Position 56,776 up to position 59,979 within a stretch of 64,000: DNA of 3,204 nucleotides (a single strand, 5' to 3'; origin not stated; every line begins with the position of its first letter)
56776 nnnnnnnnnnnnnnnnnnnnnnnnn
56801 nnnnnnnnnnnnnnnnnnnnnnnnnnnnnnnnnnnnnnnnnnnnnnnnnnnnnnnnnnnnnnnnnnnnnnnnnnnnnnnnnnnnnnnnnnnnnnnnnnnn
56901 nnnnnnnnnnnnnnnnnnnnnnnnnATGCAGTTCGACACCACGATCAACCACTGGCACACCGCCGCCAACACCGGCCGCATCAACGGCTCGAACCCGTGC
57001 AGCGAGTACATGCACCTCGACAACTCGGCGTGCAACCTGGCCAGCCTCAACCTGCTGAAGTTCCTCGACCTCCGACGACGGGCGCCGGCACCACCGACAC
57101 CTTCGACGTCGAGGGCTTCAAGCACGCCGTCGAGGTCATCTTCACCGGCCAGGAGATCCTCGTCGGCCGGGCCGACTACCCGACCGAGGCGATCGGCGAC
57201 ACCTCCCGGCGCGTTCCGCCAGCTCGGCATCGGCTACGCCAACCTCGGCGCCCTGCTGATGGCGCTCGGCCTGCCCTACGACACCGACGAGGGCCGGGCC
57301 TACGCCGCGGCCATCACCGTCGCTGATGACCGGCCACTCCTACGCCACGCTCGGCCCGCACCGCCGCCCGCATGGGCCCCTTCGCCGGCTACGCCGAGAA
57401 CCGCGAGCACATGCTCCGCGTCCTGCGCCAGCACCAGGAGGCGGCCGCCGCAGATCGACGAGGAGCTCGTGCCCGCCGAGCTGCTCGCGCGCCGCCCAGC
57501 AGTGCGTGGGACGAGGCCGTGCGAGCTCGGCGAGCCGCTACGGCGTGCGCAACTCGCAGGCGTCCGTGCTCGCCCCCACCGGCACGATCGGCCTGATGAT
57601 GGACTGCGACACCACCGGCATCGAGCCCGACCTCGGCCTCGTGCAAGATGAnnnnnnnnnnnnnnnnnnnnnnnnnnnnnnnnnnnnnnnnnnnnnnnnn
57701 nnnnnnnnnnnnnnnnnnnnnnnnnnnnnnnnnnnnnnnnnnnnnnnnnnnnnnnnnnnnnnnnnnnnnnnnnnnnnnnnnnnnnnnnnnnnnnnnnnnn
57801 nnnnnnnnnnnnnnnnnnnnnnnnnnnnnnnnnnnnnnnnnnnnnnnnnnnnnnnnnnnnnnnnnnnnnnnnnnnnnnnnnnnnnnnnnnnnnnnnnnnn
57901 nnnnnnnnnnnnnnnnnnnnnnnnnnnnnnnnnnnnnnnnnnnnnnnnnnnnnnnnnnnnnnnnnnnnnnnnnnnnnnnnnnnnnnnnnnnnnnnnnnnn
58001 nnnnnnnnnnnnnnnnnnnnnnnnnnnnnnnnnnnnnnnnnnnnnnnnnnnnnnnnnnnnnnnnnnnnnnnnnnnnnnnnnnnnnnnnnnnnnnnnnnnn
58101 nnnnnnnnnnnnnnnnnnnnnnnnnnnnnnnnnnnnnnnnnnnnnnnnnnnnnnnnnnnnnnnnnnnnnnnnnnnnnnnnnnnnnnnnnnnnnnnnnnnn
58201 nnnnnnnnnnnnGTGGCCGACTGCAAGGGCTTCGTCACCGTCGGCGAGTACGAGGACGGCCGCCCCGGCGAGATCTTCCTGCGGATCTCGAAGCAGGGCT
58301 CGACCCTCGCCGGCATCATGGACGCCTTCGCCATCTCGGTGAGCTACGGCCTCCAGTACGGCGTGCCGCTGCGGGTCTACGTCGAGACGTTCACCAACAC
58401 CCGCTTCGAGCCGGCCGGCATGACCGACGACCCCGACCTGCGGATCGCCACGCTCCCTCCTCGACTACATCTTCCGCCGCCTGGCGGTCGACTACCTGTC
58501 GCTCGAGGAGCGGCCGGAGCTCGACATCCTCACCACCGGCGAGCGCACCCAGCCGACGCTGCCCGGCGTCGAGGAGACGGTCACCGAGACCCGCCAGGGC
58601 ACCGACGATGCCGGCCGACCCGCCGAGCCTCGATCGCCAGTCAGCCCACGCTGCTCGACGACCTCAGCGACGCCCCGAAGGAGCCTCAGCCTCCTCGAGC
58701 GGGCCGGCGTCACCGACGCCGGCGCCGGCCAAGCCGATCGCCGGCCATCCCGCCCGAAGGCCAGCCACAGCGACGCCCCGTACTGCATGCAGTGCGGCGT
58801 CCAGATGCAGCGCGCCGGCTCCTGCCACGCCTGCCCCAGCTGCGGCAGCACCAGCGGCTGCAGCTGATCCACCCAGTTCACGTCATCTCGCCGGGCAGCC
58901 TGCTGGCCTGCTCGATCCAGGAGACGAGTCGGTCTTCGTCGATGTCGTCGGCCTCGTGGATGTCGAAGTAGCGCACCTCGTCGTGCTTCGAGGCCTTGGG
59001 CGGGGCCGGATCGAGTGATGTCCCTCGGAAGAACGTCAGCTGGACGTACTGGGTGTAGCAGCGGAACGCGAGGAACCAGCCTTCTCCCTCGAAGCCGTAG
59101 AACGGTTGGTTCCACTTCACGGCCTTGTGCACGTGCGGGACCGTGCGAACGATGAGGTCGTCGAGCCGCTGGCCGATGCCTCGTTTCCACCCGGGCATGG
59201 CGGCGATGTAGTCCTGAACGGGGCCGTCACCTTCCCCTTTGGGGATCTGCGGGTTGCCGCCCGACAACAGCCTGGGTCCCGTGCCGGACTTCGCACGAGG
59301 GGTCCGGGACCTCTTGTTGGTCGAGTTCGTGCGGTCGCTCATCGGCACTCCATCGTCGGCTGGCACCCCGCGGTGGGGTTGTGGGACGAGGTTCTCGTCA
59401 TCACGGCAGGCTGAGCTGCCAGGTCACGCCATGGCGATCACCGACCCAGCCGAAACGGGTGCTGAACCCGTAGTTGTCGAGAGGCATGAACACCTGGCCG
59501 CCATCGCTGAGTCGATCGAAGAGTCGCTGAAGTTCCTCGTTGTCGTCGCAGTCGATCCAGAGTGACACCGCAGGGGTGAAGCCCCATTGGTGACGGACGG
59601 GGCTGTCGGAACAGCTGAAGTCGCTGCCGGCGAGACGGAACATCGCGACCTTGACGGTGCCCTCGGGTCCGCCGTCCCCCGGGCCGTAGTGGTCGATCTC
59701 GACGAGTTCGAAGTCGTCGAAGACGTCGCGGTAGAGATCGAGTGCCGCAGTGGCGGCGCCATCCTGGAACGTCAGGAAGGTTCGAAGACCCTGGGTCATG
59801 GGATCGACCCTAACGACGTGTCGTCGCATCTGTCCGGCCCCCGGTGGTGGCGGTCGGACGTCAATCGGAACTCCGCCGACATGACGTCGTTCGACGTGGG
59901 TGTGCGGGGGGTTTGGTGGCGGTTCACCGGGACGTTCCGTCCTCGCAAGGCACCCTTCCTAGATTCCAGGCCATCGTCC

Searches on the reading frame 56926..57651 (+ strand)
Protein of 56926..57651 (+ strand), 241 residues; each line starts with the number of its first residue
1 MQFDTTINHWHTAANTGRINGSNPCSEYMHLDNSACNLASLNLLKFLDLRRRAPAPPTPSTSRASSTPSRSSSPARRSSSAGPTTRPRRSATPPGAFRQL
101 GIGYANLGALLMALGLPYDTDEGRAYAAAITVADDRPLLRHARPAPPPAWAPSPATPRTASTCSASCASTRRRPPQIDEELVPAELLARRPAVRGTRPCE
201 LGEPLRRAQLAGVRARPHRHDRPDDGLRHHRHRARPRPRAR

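Call 4: search_protein_families(library=pfam, proteins=[window:56926-57651:+], max_evalue=0.01)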
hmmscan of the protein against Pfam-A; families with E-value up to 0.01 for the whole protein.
window:56926-57651:+ (241 aa): 1 family
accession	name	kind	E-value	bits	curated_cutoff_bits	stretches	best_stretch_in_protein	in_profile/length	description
PF02867.20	Ribonuc_red_lgC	-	1.3e-20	74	23.9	1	1-131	188-315/523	Ribonucleotide reductase, barrel domain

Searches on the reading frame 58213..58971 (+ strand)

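Call 4: search_protein_families(library=pfam, proteins=[window:58213-58971:+], max_evalue=0.01)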
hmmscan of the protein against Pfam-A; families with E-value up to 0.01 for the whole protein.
window:58213-58971:+ (252 aa): 1 family
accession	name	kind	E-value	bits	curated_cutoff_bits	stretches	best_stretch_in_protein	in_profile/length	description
PF12637.14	TSCPD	-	2.6e-08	34.5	22.8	1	7-75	17-78/88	TSCPD domain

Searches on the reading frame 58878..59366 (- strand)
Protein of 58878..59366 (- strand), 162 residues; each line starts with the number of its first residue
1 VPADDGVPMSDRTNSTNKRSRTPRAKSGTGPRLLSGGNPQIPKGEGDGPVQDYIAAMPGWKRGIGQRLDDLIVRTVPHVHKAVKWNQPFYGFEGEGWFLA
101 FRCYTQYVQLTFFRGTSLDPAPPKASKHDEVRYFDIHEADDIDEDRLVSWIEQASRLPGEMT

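Call 28: search_protein_families(library=pfam, proteins=[window:58878-59366:-], max_evalue=0.001)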
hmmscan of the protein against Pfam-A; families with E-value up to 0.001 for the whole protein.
window:58878-59366:- (162 aa): 2 families
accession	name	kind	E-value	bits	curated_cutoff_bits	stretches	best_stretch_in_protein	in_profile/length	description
PF08818.16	DUF1801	-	1.7e-18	67.3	27.2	1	61-154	1-84/85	Domain of unknown function (DU1801)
PF18899.5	DUF5655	-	0.0004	20.8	24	1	65-157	16-108/109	Domain of unknown function (DUF5655)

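Call 54: find_encoding_contigs(protein=window:58878-59363:-, flank=8000, max_places=10)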
Protein window:58878-59363:- (161 aa): no gene with exactly this product is on record in the collection.

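Call 56: find_encoding_contigs(protein=window:58881-59366:-, flank=8000, max_places=10)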
Protein window:58881-59366:- (162 aa): no gene with exactly this product is on record in the collection.

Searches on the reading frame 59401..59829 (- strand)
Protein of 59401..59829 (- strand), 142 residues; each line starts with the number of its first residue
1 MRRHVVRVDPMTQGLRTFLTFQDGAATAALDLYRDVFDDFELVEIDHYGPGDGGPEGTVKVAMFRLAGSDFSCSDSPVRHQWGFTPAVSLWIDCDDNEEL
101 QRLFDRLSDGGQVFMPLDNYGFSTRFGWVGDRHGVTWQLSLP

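Call 28: search_protein_families(library=pfam, proteins=[window:59401-59829:-], max_evalue=0.001)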
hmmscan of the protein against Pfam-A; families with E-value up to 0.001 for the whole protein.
window:59401-59829:- (142 aa): 2 families
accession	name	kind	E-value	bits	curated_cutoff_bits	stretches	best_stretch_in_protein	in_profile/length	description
PF06983.19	3-dmu-9_3-mt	-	2.6e-24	86.4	24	1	16-139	4-115/116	3-demethylubiquinone-9 3-methyltransferase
PF00903.31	Glyoxalase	-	0.00026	21.8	20.6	1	23-139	9-121/121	Glyoxalase/Bleomycin resistance protein/Dioxygenase superfamily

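Call 53: find_encoding_contigs(protein=window:59401-59826:-, flank=8000, max_places=10)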
Protein window:59401-59826:- (141 aa): no gene with exactly this product is on record in the collection.

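Call 55: find_encoding_contigs(protein=window:59404-59829:-, flank=8000, max_places=10)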
Protein window:59404-59829:- (142 aa): no gene with exactly this product is on record in the collection.
